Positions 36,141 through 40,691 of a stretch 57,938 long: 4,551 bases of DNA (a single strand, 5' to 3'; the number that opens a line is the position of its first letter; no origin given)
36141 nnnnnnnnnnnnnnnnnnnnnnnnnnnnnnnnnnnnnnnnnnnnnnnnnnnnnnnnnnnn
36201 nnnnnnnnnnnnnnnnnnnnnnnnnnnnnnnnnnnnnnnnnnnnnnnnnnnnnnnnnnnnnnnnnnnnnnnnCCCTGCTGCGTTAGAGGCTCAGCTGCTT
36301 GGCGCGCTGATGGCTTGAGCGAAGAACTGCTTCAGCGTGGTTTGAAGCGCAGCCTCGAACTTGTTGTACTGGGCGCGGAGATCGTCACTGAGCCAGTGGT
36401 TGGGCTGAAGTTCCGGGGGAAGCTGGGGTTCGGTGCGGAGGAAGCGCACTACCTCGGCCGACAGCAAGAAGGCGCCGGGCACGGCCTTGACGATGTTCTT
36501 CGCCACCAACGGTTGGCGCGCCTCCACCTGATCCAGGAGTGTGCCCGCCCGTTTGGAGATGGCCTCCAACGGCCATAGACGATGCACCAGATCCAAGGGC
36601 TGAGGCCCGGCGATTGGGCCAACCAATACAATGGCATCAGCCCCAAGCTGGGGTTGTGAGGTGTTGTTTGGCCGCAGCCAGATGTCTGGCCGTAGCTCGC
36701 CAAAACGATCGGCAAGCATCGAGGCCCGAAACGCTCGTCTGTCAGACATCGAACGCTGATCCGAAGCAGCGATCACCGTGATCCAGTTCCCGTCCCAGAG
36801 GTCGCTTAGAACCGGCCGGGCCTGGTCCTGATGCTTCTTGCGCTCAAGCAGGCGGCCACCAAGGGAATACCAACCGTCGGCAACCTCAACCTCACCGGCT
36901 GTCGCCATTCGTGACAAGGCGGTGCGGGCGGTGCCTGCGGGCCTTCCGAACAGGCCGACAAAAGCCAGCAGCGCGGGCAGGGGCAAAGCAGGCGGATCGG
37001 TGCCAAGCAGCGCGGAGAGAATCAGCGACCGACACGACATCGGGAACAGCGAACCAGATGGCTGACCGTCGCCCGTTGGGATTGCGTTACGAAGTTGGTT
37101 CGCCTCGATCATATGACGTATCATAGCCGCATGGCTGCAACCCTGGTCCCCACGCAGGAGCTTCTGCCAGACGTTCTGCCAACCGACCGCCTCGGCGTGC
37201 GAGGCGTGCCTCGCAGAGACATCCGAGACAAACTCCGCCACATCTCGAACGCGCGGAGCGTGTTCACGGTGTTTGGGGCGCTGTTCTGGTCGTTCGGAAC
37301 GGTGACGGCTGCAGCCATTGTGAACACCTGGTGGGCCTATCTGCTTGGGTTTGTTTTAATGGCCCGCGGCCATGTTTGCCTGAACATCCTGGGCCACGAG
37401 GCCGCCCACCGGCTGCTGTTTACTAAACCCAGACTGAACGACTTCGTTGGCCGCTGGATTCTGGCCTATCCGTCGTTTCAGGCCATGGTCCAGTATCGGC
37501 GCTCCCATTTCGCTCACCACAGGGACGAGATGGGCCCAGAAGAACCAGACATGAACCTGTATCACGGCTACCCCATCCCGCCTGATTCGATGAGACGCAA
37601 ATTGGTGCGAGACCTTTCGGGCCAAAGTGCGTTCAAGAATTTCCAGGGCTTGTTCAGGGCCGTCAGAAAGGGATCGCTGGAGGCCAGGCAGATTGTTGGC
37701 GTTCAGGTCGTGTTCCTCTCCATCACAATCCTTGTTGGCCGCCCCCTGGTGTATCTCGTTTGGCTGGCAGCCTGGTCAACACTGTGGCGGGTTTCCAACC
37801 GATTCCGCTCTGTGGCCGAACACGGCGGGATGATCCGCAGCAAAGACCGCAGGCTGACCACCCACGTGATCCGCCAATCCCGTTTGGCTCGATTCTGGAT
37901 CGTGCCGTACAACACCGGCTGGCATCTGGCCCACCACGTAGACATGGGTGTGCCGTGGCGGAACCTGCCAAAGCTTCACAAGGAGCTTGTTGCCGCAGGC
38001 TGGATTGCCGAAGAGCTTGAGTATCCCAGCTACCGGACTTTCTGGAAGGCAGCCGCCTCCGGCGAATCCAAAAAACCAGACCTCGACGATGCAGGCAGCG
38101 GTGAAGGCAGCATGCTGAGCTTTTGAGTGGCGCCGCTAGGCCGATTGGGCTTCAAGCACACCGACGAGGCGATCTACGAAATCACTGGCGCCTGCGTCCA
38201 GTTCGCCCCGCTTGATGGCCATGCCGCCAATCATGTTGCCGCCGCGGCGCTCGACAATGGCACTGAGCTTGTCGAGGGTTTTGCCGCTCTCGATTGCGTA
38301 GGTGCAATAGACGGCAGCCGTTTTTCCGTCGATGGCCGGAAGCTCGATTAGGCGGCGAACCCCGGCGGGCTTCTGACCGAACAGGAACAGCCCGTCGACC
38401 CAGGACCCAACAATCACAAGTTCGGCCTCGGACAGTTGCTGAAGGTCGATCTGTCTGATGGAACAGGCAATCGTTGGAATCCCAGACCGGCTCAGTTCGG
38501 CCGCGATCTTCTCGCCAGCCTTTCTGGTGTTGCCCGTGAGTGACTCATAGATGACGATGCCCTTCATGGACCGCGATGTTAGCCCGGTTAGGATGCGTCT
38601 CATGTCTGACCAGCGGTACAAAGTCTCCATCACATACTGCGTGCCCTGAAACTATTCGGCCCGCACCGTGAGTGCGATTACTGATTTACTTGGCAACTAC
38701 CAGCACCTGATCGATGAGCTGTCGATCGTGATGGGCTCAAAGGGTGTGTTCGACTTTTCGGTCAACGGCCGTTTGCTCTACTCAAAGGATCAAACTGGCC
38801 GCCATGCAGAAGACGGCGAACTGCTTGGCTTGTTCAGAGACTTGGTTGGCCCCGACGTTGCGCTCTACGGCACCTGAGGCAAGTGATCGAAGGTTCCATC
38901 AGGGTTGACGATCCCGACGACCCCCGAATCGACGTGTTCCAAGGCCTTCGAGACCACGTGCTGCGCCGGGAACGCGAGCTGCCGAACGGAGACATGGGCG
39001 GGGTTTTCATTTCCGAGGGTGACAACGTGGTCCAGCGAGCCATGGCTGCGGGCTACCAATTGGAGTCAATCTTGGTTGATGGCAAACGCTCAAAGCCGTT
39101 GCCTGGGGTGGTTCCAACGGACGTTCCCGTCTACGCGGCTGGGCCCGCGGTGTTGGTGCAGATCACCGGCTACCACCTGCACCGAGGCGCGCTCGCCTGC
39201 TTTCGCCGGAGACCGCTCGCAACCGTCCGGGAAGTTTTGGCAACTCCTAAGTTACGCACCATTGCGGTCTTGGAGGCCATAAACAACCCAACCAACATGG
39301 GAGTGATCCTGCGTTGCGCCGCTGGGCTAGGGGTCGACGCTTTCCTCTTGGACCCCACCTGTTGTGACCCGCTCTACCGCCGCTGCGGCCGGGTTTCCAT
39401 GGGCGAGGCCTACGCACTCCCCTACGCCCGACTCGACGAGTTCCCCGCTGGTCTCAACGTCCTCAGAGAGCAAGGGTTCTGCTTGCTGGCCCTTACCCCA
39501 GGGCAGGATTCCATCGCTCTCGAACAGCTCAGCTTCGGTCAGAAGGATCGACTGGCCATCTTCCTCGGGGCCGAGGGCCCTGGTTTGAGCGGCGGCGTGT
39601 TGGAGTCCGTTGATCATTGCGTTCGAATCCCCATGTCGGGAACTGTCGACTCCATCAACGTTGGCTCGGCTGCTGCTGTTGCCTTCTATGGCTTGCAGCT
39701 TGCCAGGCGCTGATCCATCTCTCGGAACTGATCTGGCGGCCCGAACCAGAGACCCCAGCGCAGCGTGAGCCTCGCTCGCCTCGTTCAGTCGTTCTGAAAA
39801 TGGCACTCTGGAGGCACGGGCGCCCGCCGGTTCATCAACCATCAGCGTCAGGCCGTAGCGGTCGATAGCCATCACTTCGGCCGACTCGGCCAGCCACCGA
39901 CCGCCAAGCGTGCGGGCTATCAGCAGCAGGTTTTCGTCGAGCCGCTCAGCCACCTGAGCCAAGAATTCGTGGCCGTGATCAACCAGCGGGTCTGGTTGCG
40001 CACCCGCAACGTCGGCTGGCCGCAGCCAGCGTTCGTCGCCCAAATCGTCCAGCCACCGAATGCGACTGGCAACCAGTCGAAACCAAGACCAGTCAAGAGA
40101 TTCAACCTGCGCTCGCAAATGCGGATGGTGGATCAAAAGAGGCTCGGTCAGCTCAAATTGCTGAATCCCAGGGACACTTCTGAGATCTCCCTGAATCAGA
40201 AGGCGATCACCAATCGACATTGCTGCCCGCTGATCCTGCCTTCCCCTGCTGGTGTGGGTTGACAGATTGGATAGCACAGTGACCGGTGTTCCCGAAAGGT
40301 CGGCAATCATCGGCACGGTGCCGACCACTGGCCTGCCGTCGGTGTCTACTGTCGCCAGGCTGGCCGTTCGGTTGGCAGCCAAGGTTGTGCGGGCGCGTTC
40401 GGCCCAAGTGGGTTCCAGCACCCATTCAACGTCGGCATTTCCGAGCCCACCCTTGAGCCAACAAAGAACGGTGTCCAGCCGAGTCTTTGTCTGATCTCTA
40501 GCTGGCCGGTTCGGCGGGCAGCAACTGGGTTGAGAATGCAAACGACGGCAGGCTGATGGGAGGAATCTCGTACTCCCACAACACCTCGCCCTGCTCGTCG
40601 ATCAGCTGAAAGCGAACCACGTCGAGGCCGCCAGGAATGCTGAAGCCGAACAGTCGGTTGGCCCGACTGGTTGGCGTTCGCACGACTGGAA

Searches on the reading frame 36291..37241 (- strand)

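Call 45: search_protein_families(library=pfam, proteins=[window:36291-37241:-], max_evalue=0.0001)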
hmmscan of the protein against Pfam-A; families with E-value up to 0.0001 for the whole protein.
window:36291-37241:- (316 aa): 3 families
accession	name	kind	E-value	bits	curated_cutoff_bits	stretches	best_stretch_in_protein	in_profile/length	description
PF07848.18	PaaX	-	1.8e-06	28.5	24.8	1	70-122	2-57/70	PaaX-like protein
PF08223.16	PaaX_C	-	3.2e-05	24.6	22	0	223-308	1-90/91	PaaX-like protein C-terminal domain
PF20803.2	PaaX_M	-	6.3e-05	23.4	24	0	149-195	4-50/83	PaaX protein central Cas2-like domain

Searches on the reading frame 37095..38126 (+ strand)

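Call 45: search_protein_families(library=pfam, proteins=[window:37095-38126:+], max_evalue=0.0001)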
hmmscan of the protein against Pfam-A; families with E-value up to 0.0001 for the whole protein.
window:37095-38126:+ (343 aa): 1 family
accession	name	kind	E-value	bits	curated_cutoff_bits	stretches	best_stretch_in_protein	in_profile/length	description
PF00487.30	FA_desaturase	-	7.5e-31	108.2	29.7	1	78-300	2-240/253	Fatty acid desaturase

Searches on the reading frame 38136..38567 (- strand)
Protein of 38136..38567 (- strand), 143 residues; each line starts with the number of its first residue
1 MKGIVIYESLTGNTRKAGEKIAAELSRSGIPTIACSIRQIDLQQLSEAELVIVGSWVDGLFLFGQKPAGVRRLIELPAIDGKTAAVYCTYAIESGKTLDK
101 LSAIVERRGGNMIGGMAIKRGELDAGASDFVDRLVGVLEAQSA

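Call 45: search_protein_families(library=pfam, proteins=[window:38136-38567:-], max_evalue=0.0001)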
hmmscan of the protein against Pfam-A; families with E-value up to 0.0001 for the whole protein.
window:38136-38567:- (143 aa): 2 families
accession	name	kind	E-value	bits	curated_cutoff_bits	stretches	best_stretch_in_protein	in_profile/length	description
PF12641.12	Flavodoxin_3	-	7.2e-08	32.9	27.5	1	5-59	2-52/160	Flavodoxin domain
PF00258.30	Flavodoxin_1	-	1.8e-05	25.4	25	1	5-59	1-59/143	Flavodoxin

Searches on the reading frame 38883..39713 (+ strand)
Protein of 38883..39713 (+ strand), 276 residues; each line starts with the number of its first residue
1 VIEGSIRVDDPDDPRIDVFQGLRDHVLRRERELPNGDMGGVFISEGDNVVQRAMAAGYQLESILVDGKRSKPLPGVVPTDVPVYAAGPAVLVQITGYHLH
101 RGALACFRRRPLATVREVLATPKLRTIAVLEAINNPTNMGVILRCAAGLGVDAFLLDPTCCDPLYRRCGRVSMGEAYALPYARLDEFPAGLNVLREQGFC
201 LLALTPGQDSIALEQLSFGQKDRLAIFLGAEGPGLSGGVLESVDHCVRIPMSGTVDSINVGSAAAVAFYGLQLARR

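Call 45: search_protein_families(library=pfam, proteins=[window:38883-39713:+], max_evalue=0.0001)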
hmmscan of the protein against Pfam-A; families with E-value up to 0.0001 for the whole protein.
window:38883-39713:+ (276 aa): 1 family
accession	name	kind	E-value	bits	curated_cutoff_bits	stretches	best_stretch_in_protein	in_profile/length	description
PF00588.24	SpoU_methylase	-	5.1e-30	104.9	29.7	1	127-269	3-142/142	SpoU rRNA Methylase family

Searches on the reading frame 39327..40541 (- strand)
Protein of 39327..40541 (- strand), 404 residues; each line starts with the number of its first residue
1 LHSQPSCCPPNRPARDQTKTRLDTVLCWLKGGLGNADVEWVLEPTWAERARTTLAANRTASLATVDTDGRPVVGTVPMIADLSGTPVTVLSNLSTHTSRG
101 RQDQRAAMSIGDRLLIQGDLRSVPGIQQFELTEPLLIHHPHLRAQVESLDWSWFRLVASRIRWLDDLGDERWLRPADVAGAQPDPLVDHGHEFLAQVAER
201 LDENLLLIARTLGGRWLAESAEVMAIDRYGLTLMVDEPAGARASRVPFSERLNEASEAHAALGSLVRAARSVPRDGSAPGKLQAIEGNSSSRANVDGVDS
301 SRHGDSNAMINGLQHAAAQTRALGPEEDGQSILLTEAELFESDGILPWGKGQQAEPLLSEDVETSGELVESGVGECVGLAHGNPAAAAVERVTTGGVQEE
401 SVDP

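Call 45: search_protein_families(library=pfam, proteins=[window:39327-40541:-], max_evalue=0.0001)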
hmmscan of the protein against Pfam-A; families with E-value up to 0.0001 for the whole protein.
window:39327-40541:- (404 aa): 3 families
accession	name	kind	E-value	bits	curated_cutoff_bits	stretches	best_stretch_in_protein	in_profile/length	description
PF10615.14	DUF2470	-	6.7e-08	33.4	22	1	203-262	14-74/77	Domain of unknown function (DUF2470)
PF13883.13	CREG_beta-barrel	-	1.2e-06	29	27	0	113-173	100-160/167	CREG, beta-barrel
PF01243.27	PNPOx_N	-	3.5e-06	27.8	28.1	1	48-123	3-76/120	Pyridoxamine 5'-phosphate oxidase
